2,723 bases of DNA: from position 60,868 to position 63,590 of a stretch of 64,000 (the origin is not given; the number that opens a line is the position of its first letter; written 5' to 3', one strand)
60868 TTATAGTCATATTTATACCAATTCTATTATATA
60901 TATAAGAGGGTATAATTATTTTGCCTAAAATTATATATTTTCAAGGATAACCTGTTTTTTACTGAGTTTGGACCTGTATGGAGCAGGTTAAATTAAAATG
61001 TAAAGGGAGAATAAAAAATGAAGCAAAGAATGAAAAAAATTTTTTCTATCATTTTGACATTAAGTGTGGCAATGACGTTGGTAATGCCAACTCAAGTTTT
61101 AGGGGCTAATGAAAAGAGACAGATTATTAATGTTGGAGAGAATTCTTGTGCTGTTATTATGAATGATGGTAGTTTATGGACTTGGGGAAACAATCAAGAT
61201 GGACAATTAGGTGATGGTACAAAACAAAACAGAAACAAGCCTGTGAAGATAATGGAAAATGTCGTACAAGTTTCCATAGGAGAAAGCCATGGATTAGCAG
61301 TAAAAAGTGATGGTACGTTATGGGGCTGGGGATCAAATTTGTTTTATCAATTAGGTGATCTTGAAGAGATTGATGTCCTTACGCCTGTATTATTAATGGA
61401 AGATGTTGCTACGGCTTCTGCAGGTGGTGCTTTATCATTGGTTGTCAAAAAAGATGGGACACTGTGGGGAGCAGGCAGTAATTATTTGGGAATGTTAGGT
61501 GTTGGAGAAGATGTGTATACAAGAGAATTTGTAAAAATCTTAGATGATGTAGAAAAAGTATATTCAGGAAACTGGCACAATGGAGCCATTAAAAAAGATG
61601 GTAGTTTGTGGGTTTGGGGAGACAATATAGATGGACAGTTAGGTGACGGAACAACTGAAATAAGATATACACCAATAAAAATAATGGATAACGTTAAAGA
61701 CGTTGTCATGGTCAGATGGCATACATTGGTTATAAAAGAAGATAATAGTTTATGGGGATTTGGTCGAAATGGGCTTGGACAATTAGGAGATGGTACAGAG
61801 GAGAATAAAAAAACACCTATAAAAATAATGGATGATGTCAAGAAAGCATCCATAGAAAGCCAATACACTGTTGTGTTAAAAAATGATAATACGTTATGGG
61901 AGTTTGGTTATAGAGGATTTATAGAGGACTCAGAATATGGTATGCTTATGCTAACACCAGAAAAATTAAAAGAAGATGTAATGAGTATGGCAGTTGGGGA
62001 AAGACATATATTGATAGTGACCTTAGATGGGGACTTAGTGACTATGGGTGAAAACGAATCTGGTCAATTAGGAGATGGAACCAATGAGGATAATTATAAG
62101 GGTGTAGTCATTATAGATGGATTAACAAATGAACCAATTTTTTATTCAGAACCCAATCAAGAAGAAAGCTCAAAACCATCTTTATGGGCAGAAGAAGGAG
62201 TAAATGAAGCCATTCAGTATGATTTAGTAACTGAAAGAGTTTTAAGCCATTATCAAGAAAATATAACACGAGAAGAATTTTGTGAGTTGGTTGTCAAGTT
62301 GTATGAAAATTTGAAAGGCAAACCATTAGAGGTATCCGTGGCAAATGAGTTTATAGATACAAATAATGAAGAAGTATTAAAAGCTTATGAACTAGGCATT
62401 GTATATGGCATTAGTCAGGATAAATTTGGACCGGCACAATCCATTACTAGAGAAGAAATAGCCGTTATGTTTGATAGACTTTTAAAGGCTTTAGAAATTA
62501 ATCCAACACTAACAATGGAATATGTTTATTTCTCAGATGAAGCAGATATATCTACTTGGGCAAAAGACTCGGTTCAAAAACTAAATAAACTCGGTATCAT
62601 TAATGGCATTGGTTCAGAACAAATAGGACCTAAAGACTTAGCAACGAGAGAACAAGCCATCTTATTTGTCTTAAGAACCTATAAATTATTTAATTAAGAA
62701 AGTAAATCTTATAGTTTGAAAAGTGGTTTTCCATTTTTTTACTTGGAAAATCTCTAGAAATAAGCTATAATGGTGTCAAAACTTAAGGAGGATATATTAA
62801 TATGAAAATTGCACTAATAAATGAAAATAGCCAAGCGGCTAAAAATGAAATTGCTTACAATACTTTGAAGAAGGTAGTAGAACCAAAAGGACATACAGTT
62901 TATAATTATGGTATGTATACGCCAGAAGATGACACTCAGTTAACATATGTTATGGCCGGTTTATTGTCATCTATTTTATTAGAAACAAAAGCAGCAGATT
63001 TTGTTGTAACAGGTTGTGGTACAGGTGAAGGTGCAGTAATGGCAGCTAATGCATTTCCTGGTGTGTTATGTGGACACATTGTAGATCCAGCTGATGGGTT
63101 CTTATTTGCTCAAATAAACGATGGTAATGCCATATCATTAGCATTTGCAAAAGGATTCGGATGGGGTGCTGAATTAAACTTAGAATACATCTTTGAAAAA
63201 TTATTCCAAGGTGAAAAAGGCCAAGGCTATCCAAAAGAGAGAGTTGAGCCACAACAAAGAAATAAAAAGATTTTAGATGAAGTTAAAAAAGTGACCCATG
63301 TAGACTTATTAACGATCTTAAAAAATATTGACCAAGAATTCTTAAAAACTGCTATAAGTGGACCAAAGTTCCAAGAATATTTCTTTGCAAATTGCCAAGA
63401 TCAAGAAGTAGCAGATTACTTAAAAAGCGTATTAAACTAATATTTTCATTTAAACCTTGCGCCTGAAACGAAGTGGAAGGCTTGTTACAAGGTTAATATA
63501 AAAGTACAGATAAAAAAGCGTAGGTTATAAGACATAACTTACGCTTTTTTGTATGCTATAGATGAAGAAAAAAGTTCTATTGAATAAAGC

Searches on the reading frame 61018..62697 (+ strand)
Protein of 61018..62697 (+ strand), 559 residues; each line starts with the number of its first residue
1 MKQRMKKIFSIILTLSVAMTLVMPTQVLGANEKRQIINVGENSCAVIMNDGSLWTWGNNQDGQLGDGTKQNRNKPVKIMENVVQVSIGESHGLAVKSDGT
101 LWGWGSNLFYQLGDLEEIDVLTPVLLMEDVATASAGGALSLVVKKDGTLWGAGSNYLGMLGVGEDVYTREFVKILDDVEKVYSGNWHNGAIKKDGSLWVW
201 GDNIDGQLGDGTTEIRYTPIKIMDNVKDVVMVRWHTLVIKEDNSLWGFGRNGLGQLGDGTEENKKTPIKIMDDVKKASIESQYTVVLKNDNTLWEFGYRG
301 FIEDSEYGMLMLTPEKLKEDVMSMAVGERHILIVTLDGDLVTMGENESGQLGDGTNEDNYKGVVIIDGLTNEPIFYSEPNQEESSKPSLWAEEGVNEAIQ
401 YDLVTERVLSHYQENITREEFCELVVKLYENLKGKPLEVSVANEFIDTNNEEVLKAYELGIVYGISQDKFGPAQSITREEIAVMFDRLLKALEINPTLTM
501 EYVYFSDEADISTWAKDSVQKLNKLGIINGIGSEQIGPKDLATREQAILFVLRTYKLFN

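Call 12: search_protein_families(library=pfam, proteins=[window:61018-62697:+])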
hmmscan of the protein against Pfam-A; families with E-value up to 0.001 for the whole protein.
window:61018-62697:+ (559 aa): 5 families
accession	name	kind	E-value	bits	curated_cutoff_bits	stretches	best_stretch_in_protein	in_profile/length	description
PF25390.1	WD40_RLD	-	6.4e-66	223.6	150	2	34-299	34-325/363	RCC1-like domain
PF00415.24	RCC1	-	2e-48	163.1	21.7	4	50-95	1-50/50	Regulator of chromosome condensation (RCC1) repeat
PF13540.12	RCC1_2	-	1.5e-39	133.3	22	5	82-111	1-30/30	Regulator of chromosome condensation (RCC1) repeat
PF00395.25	SLH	-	9.3e-20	70.8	20.8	2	505-548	2-44/44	S-layer homology domain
PF25384.1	Alsin_RLD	-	1.8e-07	31.3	100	0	51-114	242-309/405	Alsin RCC1-like domain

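Call 54: find_homologous_proteins(query=window:61018-62697:+)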
Query window:61018-62697:+ (559 aa): 7923 proteins with E <= 0.001 among 8000 candidates; the best 120 are listed.
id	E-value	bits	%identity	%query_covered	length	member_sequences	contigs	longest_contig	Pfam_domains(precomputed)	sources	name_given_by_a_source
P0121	0.0e+0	1253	100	100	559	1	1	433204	PF00415.25,PF13540.13,PF00395.26,PF25384.2,PF25390.2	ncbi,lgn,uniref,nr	ncbi:alpha-tubulin suppressor-like RCC1 family protein [Natranaerovirga hydrolytica]|uniref:Alpha-tu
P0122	6.5e-230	783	43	55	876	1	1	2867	PF00415.25,PF13540.13,PF25384.2,PF25390.2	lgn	-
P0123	8.6e-194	663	37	49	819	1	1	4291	PF00415.25,PF13540.13,PF25384.2,PF25390.2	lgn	-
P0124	3.0e-167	576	39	99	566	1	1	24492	PF00415.25,PF13540.13,PF00395.26,PF25384.2,PF25390.2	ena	-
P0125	4.5e-167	575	49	42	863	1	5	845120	PF27112.1,PF00415.25,PF13540.13,PF25384.2,PF07833.17,PF25390.2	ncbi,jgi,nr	ncbi:MAG: stalk domain-containing protein [Thermincola sp.]|jgi:alpha-tubulin suppressor-like RCC1 f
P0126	4.4e-156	539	39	62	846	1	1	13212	PF00404.25,PF00415.25,PF13540.13,PF25384.2,PF25390.2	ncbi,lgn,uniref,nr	ncbi:dockerin type I domain-containing protein [Clostridium intestinale]|uniref:Alpha-tubulin suppre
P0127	5.0e-156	539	41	60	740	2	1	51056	PF28445.1,PF00415.25,PF13540.13,PF25384.2,PF25390.2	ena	-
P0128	4.8e-154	532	39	94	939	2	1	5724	PF27112.1,PF00415.25,PF13540.13,PF00395.26,PF25384.2,PF25390.2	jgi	-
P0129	9.2e-154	531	33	57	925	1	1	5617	PF00404.25,PF00415.25,PF13540.13,PF25384.2,PF25390.2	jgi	jgi:alpha-tubulin suppressor-like RCC1 family protein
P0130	1.4e-153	531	33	62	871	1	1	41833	PF00415.25,PF13540.13,PF25384.2,PF07833.17,PF25390.2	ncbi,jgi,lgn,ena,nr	ncbi:MAG: stalk domain-containing protein [Defluviitaleaceae bacterium]|nr:stalk domain-containing p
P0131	8.1e-152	525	32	63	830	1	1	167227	PF00415.25,PF13540.13,PF25384.2,PF25390.2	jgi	jgi:alpha-tubulin suppressor-like RCC1 family protein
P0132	4.7e-150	519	33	57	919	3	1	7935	PF00415.25,PF13540.13,PF25384.2,PF25390.2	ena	-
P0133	1.9e-149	517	40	76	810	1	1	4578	PF00415.25,PF13540.13,PF00395.26,PF25384.2,PF25390.2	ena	-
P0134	9.0e-147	508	40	62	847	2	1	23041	PF00404.25,PF00415.25,PF13540.13,PF25384.2,PF25390.2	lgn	-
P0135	9.2e-146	505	33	57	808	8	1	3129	PF00415.25,PF18962.8,PF13540.13,PF25384.2,PF25390.2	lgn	-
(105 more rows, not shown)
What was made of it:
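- Tried and rejected: It was a wasted search (call 54).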

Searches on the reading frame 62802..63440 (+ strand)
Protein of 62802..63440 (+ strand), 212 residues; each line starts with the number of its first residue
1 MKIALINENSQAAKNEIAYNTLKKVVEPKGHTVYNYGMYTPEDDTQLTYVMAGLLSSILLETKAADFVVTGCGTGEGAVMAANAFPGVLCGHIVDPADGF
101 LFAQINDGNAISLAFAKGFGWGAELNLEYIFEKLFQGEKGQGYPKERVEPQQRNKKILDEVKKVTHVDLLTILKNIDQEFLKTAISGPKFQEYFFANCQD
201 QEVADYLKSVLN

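Call 28: find_encoding_contigs(protein=window:62802-63440:+, flank=10000, max_places=3)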
Protein window:62802-63440:+ (212 aa): 1 contig read that carries it; 1 place shown.
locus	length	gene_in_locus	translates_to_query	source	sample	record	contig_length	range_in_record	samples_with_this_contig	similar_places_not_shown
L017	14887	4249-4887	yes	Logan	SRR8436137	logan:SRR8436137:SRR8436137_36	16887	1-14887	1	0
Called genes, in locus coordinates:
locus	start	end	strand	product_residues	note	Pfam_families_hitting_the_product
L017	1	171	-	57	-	?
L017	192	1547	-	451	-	PF00672:HAMP (weak), PF00512:HisKA, PF02518:HATPase_c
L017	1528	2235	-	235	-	PF00072:Response_reg, PF00486:Trans_reg_C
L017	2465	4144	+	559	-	PF25390:WD40_RLD, PF00415:RCC1, PF13540:RCC1_2, PF00415:RCC1 (weak), PF13540:RCC1_2 (weak), PF00415:RCC1 (weak), PF25390:WD40_RLD (weak), PF00395:SLH, +1 more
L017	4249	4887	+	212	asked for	PF02502:LacAB_rpiB, PF12408:DUF3666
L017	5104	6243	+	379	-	PF05651:Diacid_rec, PF13556:HTH_30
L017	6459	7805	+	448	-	PF01547:SBP_bac_1, PF13416:SBP_bac_8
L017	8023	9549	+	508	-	PF08666:SAF (weak), PF04295:GD_AH_second, PF20629:GD_AH_C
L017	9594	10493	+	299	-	PF00701:DHDPS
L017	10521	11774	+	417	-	PF13660:DUF4147, PF05161:MOFRL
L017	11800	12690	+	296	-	PF02826:2-Hacid_dh_C, PF03446:NAD_binding_2, PF03807:F420_oxidored, PF14833:NAD_binding_11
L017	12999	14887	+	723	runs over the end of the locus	PF00324:AA_permease, PF03845:Spore_permease, PF13520:AA_permease_2, PF00582:Usp, PF23259:CHX17_C (weak)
